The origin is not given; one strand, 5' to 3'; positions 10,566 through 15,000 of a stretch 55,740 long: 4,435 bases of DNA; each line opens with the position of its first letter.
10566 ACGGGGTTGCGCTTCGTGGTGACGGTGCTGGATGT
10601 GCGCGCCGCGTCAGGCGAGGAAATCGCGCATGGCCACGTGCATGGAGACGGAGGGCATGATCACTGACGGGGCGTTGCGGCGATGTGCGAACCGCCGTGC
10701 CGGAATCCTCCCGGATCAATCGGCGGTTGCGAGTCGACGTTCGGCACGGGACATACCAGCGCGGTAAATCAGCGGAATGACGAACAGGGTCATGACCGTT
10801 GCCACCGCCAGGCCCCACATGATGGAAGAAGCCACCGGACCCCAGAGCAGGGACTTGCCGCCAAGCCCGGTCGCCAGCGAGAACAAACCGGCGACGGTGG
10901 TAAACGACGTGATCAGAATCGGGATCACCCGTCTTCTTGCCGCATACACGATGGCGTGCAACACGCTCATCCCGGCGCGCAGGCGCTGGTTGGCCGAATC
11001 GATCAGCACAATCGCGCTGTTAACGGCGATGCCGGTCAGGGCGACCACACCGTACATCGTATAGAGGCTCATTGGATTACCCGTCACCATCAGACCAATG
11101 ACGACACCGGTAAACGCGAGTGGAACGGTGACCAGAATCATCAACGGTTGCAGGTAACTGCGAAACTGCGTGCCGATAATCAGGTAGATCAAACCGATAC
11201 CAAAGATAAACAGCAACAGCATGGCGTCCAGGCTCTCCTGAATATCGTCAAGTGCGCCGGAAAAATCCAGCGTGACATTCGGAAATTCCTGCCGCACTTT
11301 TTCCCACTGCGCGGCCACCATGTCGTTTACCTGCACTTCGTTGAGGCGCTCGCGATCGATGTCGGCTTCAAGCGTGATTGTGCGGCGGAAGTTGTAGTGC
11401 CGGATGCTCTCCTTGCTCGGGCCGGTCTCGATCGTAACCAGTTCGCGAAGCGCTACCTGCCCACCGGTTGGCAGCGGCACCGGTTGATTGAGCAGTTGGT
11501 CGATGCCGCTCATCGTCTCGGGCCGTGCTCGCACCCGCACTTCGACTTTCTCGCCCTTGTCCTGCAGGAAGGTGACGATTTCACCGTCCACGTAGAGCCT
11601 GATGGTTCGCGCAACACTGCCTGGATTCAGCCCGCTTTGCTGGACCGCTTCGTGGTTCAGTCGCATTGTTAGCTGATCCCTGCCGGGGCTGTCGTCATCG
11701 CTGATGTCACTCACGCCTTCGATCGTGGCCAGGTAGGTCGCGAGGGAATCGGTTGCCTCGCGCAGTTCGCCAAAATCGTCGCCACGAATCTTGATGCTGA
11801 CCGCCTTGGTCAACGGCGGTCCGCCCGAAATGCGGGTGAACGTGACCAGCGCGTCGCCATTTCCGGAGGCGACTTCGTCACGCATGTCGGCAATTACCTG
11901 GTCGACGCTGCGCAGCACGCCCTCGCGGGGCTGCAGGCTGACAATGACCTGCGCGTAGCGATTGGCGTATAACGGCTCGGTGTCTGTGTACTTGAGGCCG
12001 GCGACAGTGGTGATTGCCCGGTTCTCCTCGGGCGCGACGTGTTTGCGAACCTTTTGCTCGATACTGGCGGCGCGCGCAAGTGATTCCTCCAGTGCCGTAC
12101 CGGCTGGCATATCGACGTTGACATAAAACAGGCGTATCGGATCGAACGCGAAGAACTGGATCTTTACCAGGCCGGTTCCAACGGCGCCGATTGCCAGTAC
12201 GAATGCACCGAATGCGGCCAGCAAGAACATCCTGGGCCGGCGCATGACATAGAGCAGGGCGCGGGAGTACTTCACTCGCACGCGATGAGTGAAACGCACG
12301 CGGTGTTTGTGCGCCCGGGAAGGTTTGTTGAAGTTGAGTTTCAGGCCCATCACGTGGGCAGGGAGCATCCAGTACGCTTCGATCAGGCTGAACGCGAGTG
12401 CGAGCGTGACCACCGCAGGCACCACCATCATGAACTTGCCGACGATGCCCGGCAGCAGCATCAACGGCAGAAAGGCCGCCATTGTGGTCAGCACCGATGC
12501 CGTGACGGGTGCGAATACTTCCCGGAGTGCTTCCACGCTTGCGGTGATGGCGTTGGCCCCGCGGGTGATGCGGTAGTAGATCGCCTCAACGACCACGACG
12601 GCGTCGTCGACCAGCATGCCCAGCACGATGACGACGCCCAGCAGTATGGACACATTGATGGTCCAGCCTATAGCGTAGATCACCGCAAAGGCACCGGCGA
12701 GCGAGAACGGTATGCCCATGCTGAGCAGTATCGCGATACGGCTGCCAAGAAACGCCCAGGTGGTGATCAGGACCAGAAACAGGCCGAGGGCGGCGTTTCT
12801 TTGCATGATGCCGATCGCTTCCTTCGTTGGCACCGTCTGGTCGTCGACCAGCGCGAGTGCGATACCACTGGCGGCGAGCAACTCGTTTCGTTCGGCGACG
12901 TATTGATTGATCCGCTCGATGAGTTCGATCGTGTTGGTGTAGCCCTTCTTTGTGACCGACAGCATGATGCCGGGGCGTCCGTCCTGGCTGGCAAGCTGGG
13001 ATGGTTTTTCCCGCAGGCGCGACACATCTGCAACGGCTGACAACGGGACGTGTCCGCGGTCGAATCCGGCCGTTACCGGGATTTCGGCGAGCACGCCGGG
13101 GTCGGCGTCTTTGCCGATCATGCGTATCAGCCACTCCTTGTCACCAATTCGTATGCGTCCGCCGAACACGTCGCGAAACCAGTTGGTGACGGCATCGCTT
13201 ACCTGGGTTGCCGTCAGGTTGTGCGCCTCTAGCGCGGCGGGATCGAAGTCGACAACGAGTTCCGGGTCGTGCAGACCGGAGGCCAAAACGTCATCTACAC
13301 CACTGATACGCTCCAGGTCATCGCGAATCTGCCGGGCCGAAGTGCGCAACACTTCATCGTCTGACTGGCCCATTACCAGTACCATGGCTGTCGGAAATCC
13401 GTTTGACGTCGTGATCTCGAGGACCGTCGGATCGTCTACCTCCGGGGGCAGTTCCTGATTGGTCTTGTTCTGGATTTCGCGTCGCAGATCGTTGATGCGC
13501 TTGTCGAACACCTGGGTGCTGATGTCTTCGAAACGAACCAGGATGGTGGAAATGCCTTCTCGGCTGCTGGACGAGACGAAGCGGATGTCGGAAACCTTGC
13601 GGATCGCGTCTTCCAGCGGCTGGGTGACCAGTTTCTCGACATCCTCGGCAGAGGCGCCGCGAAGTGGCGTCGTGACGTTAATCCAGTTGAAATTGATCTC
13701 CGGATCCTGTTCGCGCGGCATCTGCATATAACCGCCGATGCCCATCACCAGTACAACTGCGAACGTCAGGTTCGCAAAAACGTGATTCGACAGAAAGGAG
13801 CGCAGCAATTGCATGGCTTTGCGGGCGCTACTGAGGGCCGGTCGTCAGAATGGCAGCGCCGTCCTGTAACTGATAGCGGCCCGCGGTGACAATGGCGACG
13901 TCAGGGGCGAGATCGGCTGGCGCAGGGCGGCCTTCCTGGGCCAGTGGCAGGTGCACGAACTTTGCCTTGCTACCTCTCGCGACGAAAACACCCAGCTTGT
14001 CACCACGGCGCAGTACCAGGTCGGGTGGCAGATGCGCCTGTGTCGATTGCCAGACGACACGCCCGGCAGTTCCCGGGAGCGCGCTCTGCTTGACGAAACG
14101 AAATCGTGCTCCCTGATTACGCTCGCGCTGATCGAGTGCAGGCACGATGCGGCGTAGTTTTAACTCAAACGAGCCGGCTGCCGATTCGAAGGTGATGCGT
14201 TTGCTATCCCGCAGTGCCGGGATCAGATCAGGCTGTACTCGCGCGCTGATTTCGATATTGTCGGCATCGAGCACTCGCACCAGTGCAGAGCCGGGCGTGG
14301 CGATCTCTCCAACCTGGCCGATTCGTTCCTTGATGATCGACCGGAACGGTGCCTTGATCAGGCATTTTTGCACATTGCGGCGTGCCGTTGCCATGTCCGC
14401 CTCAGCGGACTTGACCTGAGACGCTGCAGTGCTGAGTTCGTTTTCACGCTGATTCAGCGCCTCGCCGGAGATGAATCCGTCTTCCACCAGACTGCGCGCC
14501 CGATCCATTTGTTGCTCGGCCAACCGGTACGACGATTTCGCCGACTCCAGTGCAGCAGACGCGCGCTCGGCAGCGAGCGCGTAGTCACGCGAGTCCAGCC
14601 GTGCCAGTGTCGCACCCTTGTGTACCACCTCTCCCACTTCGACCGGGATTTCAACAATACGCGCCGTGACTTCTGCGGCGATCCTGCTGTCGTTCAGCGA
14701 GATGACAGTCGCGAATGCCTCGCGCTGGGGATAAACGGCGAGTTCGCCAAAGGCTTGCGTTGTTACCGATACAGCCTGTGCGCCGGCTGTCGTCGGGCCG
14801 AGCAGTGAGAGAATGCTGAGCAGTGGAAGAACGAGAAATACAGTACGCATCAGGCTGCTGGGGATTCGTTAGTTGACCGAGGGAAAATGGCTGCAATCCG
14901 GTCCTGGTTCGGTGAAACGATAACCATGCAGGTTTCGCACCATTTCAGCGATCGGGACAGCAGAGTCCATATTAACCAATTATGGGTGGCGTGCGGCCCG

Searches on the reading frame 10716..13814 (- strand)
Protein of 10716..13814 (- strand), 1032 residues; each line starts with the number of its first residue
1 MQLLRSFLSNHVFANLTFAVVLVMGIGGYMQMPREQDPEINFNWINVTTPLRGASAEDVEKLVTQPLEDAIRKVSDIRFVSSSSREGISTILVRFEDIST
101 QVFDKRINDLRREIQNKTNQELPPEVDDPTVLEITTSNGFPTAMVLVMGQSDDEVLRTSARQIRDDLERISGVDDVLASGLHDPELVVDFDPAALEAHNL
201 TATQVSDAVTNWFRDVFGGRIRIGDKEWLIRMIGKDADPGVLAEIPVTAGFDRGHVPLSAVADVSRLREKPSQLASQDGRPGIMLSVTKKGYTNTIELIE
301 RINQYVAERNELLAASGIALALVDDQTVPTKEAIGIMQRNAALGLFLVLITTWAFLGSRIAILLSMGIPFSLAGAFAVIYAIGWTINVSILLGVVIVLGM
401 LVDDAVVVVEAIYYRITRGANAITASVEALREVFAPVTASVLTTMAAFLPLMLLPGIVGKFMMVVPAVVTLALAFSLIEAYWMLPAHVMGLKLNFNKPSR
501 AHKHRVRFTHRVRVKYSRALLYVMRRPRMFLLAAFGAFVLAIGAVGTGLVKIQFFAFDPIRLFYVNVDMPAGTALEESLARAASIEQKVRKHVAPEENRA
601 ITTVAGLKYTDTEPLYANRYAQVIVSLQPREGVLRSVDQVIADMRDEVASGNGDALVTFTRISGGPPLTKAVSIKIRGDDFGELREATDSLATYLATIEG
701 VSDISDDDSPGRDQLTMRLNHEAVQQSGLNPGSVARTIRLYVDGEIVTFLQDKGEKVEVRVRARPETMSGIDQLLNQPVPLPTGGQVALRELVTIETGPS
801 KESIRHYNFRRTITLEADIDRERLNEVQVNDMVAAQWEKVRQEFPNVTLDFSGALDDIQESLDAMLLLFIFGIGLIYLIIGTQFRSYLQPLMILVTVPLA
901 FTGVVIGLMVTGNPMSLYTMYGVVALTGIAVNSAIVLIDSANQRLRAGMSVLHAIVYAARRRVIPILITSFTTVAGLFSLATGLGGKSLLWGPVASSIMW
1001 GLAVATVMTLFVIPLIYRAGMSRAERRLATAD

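Call 56: search_protein_families(library=pfam, proteins=[window:10716-13814:-])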
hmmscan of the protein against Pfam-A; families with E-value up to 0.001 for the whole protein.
window:10716-13814:- (1032 aa): 1 family
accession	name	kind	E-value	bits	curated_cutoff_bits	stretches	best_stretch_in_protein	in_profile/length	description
PF00873.25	ACR_tran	-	3.8e-161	538.5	28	1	5-1018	3-1018/1021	AcrB/AcrD/AcrF family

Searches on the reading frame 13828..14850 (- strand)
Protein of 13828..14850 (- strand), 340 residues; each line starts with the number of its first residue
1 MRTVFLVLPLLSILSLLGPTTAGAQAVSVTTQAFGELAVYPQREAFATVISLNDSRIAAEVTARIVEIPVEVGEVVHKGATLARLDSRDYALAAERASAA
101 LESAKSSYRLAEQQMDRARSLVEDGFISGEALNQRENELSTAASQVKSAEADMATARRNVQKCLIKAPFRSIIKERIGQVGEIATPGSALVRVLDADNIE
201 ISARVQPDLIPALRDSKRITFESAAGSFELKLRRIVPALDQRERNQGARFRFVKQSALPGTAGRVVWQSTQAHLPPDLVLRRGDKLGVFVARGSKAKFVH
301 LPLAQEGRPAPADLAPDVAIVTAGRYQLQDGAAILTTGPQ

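Call 56: search_protein_families(library=pfam, proteins=[window:13828-14850:-])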
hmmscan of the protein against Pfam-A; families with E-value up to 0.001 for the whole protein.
window:13828-14850:- (340 aa): 2 families
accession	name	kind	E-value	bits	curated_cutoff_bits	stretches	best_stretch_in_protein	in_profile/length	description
PF13437.12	HlyD_3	-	1.3e-11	45.6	22.2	1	165-254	2-95/106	HlyD family secretion protein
PF16576.10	HlyD_D23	-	2.6e-11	43.7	30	1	55-252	20-201/214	Barrel-sandwich domain of CusB or HlyD membrane-fusion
